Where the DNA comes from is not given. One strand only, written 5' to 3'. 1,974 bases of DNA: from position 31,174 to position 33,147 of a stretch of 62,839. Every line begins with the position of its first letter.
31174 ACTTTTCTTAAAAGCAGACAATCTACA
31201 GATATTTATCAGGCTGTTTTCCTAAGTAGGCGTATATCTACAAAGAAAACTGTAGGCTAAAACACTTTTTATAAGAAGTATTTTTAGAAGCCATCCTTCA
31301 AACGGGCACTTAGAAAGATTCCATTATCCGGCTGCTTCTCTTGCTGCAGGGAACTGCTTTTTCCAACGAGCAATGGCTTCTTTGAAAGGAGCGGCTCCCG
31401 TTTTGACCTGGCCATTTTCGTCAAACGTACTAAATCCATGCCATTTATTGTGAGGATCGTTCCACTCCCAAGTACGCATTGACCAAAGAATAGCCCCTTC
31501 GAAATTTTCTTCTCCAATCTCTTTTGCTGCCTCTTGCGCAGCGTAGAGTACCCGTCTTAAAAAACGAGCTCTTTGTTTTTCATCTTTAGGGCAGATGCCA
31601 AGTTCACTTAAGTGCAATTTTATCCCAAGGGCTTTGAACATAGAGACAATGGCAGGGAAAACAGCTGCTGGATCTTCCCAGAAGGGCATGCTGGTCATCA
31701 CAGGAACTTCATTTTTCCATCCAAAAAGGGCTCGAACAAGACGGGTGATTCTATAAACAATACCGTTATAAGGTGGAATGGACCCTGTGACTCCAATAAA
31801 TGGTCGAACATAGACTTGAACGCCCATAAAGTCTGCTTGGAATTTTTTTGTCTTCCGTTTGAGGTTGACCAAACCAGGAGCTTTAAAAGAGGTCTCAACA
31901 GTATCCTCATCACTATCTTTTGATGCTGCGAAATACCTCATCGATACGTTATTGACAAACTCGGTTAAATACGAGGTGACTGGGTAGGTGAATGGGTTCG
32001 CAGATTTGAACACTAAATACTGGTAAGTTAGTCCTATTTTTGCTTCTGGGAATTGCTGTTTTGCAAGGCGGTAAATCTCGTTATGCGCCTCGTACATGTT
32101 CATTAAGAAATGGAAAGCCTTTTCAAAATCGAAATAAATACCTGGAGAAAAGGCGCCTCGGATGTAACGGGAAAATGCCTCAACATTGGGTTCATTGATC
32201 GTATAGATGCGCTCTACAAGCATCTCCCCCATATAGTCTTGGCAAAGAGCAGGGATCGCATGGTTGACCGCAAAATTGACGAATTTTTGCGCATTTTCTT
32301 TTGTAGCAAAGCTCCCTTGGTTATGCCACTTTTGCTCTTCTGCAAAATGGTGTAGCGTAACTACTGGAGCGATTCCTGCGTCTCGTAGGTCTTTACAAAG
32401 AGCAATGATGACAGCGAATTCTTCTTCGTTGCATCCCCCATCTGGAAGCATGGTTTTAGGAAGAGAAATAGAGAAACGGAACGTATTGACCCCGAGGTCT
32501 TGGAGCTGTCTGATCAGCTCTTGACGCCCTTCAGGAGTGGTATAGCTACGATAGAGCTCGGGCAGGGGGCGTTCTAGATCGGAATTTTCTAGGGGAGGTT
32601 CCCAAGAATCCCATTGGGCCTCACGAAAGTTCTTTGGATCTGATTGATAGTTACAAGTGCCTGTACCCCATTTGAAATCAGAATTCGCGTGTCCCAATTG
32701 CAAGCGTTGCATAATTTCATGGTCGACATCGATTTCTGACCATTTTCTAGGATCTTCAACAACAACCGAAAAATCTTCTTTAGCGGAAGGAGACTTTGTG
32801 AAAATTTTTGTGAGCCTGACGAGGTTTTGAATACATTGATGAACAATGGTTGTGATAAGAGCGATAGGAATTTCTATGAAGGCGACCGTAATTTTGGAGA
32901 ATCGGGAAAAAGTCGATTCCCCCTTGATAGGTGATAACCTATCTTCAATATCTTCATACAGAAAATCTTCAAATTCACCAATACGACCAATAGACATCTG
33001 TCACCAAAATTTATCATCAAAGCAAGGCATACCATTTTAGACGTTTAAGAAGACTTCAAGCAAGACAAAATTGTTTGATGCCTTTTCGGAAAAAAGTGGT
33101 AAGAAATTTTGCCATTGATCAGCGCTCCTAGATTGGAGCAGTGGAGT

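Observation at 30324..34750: Same-strand accessory cluster: membrane-anchored helical-repeat protein, small TM protein, membrane-anchored GH1-like glycosidase and a polytopic membrane protein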

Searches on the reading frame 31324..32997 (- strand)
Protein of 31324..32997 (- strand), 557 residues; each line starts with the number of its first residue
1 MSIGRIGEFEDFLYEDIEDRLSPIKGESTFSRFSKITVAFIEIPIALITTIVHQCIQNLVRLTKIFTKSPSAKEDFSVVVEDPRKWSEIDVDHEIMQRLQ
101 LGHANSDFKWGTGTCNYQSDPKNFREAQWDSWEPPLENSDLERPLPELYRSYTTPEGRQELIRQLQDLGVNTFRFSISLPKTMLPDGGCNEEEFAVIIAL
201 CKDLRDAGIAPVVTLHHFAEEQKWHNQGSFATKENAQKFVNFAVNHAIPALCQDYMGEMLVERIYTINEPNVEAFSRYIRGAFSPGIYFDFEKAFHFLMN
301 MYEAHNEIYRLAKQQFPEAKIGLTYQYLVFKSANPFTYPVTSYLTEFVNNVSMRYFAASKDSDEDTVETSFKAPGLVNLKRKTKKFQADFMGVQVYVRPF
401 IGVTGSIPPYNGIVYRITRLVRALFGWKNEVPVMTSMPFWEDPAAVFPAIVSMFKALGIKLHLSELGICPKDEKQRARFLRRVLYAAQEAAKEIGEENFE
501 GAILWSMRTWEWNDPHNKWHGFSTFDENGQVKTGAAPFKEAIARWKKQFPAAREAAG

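Call 3: search_protein_families(library=pfam, proteins=[window:31324-32997:-], max_evalue=1)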
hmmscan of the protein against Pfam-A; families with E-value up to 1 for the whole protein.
window:31324-32997:- (557 aa): 2 families
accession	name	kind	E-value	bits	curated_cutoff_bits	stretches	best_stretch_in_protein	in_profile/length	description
PF00232.24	Glyco_hydro_1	-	1.2e-24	87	22.6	1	161-528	63-431/453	Glycosyl hydrolase family 1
PF00150.24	Cellulase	-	0.00024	21.1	23.5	1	154-241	19-106/272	Cellulase (glycosyl hydrolase family 5)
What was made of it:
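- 31324..32997 (-): Gene C: 557-aa GH1 beta-glycosidase, a member of a Chlamydiota-restricted subfamily with an N-terminal extension. It is the only one of the four ORFs with relatives in other species. Pfam PF00232 1.2e-24 (call 3).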

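Call 4: search_protein_families(library=ncbifam, proteins=[window:31324-32997:-], max_evalue=1)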
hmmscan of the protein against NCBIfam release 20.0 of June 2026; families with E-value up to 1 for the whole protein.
window:31324-32997:- (557 aa): 8 families
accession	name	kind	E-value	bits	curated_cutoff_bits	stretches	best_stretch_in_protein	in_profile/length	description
TIGR03356.1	BGL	equivalog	3.6e-26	92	478.5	1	106-528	3-414/427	GH1 family beta-glucosidase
NF010036.0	PRK13511.1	subfamily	1.8e-23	82.9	610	1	106-325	7-216/469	6-phospho-beta-galactosidase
TIGR01233.1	lacG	equivalog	4.1e-18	65.5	561.2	1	107-325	7-215/472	6-phospho-beta-galactosidase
NF041004.1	Beta_gal_BgaS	equivalog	6.8e-11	41.4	475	1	255-526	193-444/479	beta-galactosidase BgaS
NF007154.0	PRK09589.1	subfamily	0.00038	19.3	624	1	160-312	71-219/476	6-phospho-beta-glucosidase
NF007356.0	PRK09852.1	subfamily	0.0034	16.1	623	1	160-278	75-189/474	6-phospho-beta-glucosidase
NF007158.0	PRK09593.1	subfamily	0.009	14.8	639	1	162-278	79-191/478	6-phospho-beta-glucosidase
NF011589.0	PRK15014.1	subfamily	0.026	13.8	686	1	159-243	72-159/477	6-phospho-beta-glucosidase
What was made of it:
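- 31393..32685 (-): GH1 (beta/alpha)8 catalytic domain (res 105-535). NCBIfam TIGR03356 matches res 106-528 (call 4).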

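Call 5: find_homologous_proteins(query=window:31324-32997:-)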
Query window:31324-32997:- (557 aa): 79 proteins with E <= 0.001 among 5775 candidates.
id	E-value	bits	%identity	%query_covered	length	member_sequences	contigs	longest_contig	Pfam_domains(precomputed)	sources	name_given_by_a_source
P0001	0.0e+0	1278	98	100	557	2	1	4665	PF00232.25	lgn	-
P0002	1.2e-104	369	37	98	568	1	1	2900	PF00232.25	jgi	-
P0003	4.3e-100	354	35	100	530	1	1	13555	PF00232.25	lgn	-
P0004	3.3e-94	334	37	97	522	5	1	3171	PF00232.25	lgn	-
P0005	1.0e-92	329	38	96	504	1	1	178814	PF00150.25,PF00232.25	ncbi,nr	ncbi:MAG: glycoside hydrolase family 1 protein [Verrucomicrobia bacterium]|nr:glycoside hydrolase fa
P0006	2.1e-92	328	36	99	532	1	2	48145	PF00150.25,PF00232.25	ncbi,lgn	-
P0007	1.1e-91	326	35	99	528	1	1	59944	PF00232.25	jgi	jgi:beta-glucosidase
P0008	3.8e-89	318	38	95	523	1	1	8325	PF00232.25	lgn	-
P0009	4.9e-84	301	38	85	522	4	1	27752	PF00232.25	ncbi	-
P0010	2.5e-83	299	36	97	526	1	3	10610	PF00232.25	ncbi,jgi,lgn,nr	ncbi:MAG: glycoside hydrolase family 1 protein [Chlamydiae bacterium]|nr:glycoside hydrolase family 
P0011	4.4e-83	298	34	98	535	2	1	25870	PF00232.25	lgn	-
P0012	1.2e-82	296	34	96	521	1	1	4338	PF00150.25,PF00232.25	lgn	-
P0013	3.8e-81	291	37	85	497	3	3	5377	PF00150.25,PF00232.25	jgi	jgi:beta-glucosidase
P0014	4.9e-80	288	37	82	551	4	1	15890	PF00232.25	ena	-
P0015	1.2e-79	286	36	89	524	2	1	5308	PF00150.25,PF00232.25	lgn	-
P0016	4.8e-79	284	36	90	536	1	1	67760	PF00150.25,PF00232.25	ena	-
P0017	3.0e-78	282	37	85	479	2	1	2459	PF00232.25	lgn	-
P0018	2.0e-77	279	38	72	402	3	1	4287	PF00232.25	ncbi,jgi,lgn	-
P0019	1.4e-76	276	36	84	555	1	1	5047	PF00232.25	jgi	jgi:beta-glucosidase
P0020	4.5e-76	275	38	79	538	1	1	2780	PF00150.25,PF00232.25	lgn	-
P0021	6.6e-75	271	35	87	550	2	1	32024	PF00150.25,PF00232.25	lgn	-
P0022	8.5e-75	270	35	89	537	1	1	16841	PF00232.25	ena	-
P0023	4.6e-71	258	36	79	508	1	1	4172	PF00232.25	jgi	-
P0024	5.9e-62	228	32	96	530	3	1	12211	PF00232.25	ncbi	-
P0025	3.7e-60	222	31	97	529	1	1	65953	PF00232.25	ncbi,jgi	jgi:beta-glucosidase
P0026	2.7e-58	216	40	56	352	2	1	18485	PF00232.25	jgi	jgi:beta-glucosidase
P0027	7.2e-55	205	32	77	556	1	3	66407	PF00150.25,PF00232.25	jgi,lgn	jgi:beta-glucosidase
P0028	2.4e-54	203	32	91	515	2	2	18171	PF00331.27,PF00232.25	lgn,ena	-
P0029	2.9e-47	179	32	84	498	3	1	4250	PF00150.25,PF00232.25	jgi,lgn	-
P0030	3.8e-44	169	31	95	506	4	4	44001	PF00150.25,PF00232.25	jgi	-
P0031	4.4e-37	146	30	91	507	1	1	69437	PF00150.25,PF00232.25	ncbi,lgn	-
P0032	2.4e-24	104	26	79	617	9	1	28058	PF00085.27,PF08534.17,PF13905.13,PF00578.28,PF00232.25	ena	-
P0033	8.3e-23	99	25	84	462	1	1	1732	PF00150.25,PF00232.25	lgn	-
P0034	7.5e-19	86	25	81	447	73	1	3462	PF00232.25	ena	-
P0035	9.8e-19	85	25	69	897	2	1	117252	PF00150.25,PF02449.22,PF00232.25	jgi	-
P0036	7.3e-18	82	28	69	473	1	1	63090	PF00232.25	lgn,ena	-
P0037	2.1e-17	81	26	66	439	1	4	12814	PF00232.25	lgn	-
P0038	3.3e-15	74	27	53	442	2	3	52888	PF00150.25,PF00232.25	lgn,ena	-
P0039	2.9e-14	71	28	45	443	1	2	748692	PF00150.25,PF00232.25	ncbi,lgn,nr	ncbi:family 1 glycosylhydrolase [bacterium]|nr:family 1 glycosylhydrolase [bacterium] MCB2179164.1 f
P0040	3.7e-13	67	24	83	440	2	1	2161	PF00232.25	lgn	-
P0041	6.0e-13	66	24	72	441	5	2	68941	PF00150.25,PF00232.25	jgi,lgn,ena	-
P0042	6.0e-13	66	25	75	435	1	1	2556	PF00232.25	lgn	-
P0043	1.1e-12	65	24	80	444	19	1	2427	PF00232.25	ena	-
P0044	3.4e-12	64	23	62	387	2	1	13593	PF00150.25,PF00232.25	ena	-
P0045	4.2e-12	63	23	76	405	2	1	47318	PF00232.25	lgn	-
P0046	8.9e-12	62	24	73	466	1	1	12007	PF00232.25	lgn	-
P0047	9.7e-12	62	24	78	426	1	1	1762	PF00232.25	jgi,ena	-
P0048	2.0e-11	61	25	46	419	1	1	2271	PF00232.25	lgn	-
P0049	2.3e-11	61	22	74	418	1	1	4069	PF00232.25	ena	-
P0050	1.5e-10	58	25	77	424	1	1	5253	PF00232.25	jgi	jgi:beta-glucosidase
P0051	2.5e-10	58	32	32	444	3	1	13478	PF00232.25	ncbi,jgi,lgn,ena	-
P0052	3.0e-10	57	23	73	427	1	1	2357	PF00232.25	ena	-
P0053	4.0e-10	57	27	47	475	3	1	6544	PF00232.25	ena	-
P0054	9.1e-10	56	30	30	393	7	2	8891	PF00232.25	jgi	jgi:beta-glucosidase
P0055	3.1e-9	54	27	46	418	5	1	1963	PF00232.25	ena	-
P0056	3.2e-9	54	23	76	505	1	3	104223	PF00232.25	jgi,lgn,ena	jgi:beta-glucosidase/6-phospho-beta-glucosidase/beta-galactosidase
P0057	4.0e-9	54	23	80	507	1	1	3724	PF00232.25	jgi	jgi:beta-glucosidase/6-phospho-beta-glucosidase/beta-galactosidase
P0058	7.2e-9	53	27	37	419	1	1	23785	PF00232.25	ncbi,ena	-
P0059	1.8e-8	51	23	80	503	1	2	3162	PF00232.25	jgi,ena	jgi:beta-glucosidase/6-phospho-beta-glucosidase/beta-galactosidase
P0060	2.4e-8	51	28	32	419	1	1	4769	PF00232.25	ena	-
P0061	4.2e-8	50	29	32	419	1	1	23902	PF00232.25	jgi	jgi:beta-glucosidase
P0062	4.6e-8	50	31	32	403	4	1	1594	PF00232.25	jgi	jgi:beta-glucosidase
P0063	5.3e-8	50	23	80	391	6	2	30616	PF00232.25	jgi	jgi:beta-glucosidase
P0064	6.2e-8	50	25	75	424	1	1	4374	PF00232.25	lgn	-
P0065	9.3e-8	49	21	73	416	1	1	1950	PF00232.25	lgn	-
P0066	7.2e-7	46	23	76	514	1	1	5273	PF00232.25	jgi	-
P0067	1.6e-6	45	24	67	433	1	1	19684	PF00232.25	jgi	jgi:beta-glucosidase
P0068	2.1e-6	45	22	80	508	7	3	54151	PF00232.25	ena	-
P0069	2.4e-6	44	32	32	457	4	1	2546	PF00232.25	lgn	-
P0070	3.4e-6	44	29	33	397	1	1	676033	PF00232.25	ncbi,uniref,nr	ncbi:family 1 glycosylhydrolase [Lipingzhangella sp. LS1_29]|uniref:Family 1 glycosylhydrolase n=1 T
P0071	3.8e-6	44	23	75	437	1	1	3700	PF00232.25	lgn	-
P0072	5.5e-6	43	21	80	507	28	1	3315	PF00232.25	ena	-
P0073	7.2e-5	39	28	36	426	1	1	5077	PF00232.25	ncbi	ncbi:MAG: GH1 family beta-glucosidase [Gaiellaceae bacterium]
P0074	8.1e-5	39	24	61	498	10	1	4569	PF00232.25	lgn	-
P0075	9.8e-5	39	31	23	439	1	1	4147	PF00232.25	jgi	jgi:beta-glucosidase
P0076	1.1e-4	39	22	76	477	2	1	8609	PF00232.25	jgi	jgi:beta-glucosidase/6-phospho-beta-glucosidase/beta-galactosidase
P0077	2.2e-4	38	27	37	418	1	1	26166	PF00232.25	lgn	-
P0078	2.8e-4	38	26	31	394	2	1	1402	PF00232.25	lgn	-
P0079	3.4e-4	37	21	81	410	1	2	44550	PF00232.25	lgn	-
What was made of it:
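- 31324..32997 (-): About 30 full-length relatives at 30-38% identity (call 5).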

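Call 8: find_related_loci(query=A1, collection=genome_contigs, flank=10000)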
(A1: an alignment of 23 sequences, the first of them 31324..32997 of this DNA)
Query A1 (557 aa) in genome_contigs; peptide patterns used: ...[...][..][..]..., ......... (x = any residue, [..] = any of these).
75 stretches matched a pattern; 32 encode a relative of the query (tblastn E <= 1e-3); 30 distinct loci.
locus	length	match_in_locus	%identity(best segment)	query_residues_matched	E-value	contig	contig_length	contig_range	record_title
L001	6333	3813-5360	37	6-546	4e-102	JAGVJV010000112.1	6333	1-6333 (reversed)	MAG: Parachlamydiales bacterium isolate SW_40 c_000000154842, whole genome shotgun sequence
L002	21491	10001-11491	38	3-535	6e-100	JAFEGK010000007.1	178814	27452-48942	MAG: Verrucomicrobia bacterium isolate SZAS-16 VERR-KAN-1__7__length-178814, whole genome shotgun sequence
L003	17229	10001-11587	36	6-556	7e-99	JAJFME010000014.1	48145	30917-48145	MAG: Chlamydiae bacterium isolate OFTM171 OFTM171_13, whole genome shotgun sequence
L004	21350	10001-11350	38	67-546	3e-95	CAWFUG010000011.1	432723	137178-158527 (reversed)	MAG: uncultured Verrucomicrobiae bacterium isolate MFD09495.bin.1.6 genome assembly, contig: contig_7890, whole genome s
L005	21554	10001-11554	35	6-546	4e-94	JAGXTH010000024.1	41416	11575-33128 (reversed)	MAG: Simkania sp. isolate CROMO_BS_87_3_0 c_000000141179, whole genome shotgun sequence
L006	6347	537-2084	35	3-547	4e-94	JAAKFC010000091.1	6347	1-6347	MAG: Chlamydiae bacterium isolate K1000_chlam_3 K1000chlam3_91, whole genome shotgun sequence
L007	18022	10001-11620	35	6-517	7e-93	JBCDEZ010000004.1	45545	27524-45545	MAG: Chlamydiota bacterium isolate P01_G01_bin.8 k141_2072278_length_45545_cov_17.0001, whole genome shotgun sequence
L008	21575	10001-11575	35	6-555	6e-91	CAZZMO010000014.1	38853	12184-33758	MAG TPA_asm: uncultured bacterium isolate SRP124364_co1_403 genome assembly, contig: NODE_689_length_38853_cov_12.798366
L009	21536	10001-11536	34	3-547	1e-89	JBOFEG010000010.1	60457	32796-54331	MAG: Chlamydiales bacterium isolate WFFMC_MAG_130 k139_1003992_flag=0_multi=7.8048_len=60457, whole genome shotgun seque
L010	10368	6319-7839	36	9-547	4e-89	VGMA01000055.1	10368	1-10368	MAG: Chlamydiae bacterium isolate M_surface_7_m1_001 M_surface_7_m1_001_Ga0194118_10007621, whole genome shotgun sequenc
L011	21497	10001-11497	37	3-536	8e-99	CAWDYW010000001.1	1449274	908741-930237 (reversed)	MAG: uncultured Verrucomicrobiae bacterium isolate MFD05580.bin.2.37 genome assembly, contig: contig_38983, whole genome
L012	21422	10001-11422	35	13-507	6e-86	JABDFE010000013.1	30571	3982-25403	MAG: Chlamydiae bacterium isolate BWOrgControl_Nextera33_MAG4 3300020961.a:Ga0206825_1039, whole genome shotgun sequence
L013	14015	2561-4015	34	14-531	1e-85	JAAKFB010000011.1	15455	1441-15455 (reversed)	MAG: Chlamydiae bacterium isolate K1000_chlam_2 K1000chlam2_11, whole genome shotgun sequence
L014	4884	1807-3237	35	50-529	2e-84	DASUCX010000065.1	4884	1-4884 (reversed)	MAG TPA_asm: Rhabdochlamydiaceae bacterium isolate SMAG_U1308 k141_598702, whole genome shotgun sequence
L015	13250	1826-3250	35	13-507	8e-83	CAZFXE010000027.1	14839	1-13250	MAG TPA_asm: uncultured bacterium isolate SRP200132_co1_540 genome assembly, contig: NODE_7075_length_14839_cov_9.140422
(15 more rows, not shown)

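Call 12: find_encoding_contigs(protein=P0001, flank=10000, max_places=6)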
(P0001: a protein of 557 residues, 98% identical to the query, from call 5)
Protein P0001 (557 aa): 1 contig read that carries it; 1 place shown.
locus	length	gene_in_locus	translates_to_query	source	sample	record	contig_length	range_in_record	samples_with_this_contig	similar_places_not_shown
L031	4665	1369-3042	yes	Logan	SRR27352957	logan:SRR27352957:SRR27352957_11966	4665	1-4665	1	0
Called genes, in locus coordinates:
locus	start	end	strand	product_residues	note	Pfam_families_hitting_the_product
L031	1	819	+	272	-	?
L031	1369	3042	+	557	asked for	PF00232:Glyco_hydro_1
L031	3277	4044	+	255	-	-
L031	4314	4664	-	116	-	?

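Call 22: search_solved_structures(query=A1, max_evalue=0.00001, show_alignments=1)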
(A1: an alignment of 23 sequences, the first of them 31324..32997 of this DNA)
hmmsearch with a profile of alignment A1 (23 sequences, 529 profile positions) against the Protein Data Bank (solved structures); distinct sequences matched with E-value up to 0.00001: 193 (the best 60 are shown).
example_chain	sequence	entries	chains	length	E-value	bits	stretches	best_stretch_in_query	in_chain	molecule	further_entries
1vff_A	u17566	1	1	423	1.2e-67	231.8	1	104-521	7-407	beta-glucosidase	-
8in1_A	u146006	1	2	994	1.8e-64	221.3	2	104-323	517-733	Beta-Glucosidase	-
6z1h_A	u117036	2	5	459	2.8e-61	210.8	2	103-323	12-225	ANCESTRAL RECONSTRUCTED GLYCOSIDASE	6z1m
6ier_A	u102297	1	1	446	8.4e-53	182.8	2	103-271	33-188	beta-glucosidase 1317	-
6wiu_A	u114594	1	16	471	4.3e-51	177.2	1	101-524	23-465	Beta-glucosidase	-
2o9r_A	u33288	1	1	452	5.2e-51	176.9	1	104-519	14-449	Beta-glucosidase B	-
2o9p_A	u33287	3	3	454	5.2e-51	176.9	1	104-519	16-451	Beta-glucosidase B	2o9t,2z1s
5dt5_A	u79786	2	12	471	6.3e-51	176.6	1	101-526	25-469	Beta-glucosidase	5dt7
25pt_A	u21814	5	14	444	1.9e-50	175.1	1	103-498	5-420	Beta-glucosidase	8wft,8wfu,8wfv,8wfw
7e5j_A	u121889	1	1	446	2e-50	174.9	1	104-498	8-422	Beta-glucosidase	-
8xpc_A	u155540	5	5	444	2.1e-50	174.9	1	104-498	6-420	beta-glucosidase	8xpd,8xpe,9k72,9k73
9gcj_A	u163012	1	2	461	1e-49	172.6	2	104-324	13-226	beta-glucosidase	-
9gci_A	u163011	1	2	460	1e-49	172.6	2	104-324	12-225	beta-glucosidase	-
2jie_A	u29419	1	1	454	1.6e-49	172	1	104-519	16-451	BETA-GLUCOSIDASE B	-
4r27_A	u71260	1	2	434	1.7e-49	171.9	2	104-271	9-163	Glycoside hydrolase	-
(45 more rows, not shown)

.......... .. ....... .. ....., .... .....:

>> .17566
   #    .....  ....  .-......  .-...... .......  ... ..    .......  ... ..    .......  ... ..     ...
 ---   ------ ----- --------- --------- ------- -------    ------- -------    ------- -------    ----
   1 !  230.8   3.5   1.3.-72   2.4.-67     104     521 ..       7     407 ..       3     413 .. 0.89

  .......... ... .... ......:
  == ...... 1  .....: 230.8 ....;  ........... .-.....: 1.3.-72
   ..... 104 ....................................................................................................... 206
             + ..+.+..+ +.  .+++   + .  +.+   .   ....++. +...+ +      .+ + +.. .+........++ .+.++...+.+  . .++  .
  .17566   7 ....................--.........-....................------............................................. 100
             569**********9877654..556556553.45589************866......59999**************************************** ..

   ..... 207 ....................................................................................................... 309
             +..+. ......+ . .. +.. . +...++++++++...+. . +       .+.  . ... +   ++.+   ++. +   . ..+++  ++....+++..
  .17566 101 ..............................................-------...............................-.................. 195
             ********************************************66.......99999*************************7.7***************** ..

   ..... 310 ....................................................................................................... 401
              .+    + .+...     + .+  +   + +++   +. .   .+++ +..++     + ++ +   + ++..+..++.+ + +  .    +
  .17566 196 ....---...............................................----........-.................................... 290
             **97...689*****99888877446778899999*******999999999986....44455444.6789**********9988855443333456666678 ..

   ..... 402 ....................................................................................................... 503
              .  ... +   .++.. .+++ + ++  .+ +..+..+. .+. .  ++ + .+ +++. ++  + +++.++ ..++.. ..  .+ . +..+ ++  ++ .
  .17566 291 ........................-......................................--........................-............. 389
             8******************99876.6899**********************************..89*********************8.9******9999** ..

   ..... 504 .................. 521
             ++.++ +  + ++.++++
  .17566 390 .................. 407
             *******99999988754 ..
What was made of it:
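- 31393..32685 (-): Profile against PDB: 1vff 1.2e-67 (call 22).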

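Call 31: predict_structure(alignment_id=A1)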
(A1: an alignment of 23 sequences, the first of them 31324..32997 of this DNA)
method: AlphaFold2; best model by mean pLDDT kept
length: 557 residues; sequences in the alignment: 23
mean_pLDDT: 84.2   pTM: 0.87
mean pLDDT of the five models: 84.2, 83.7, 82.5, 81.8, 80.3
residues with pLDDT >= 90: 280; 70-90: 178; 50-70: 66; < 50: 33
segments of 3 or more residues with pLDDT < 50: 138-143, 426-438, 511-518
pLDDT, mean of each block of 10 residues (from residue 1): 72 83 77 84 85 80 72 90 86 87 94 72 61 53 57 90 95 92 91 95 98 90 88 96 98 98 97 91 79 96 98 98 95 81 92 97 95 88 97 88 67 54 52 48 92 98 86 88 96 97 81 47 82 94 90 54
secondary structure, 60 per line:
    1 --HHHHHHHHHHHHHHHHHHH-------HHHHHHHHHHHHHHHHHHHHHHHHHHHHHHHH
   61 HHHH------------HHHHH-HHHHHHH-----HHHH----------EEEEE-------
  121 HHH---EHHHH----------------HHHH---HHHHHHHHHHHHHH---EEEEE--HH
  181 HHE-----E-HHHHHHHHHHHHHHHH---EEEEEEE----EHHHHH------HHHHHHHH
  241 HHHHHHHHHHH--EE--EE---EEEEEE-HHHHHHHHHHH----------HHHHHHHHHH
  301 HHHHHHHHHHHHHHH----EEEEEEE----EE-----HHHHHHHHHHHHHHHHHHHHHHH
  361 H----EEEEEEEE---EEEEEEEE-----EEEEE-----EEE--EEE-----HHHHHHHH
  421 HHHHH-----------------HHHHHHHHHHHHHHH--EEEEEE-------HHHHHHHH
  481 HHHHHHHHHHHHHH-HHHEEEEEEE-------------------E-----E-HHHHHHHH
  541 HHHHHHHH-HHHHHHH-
elements in order: H3-21 H29-64 H77-81 H83-89 H95-98 E109-113 H128-131 H148-151 H155-168 E172-176 H179-182 H191-206 E210-216 H222-226 H233-251 E263-268 H270-280 H291-315 E320-326 H338-361 E366-373 E377-384 E390-394 E400-402 E405-407 H413-425 H443-457 E460-465 H473-494 E499-505 H533-548 H550-556
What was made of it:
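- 31324..32997 (-): AF2 pLDDT 84.2, pTM 0.87 (call 31).
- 32827..32901 (-): Hydrophobic helix of the GH1 extension (res 33-57, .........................), the putative membrane tether. It lies within the AF2 helix 29-64 (call 31).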
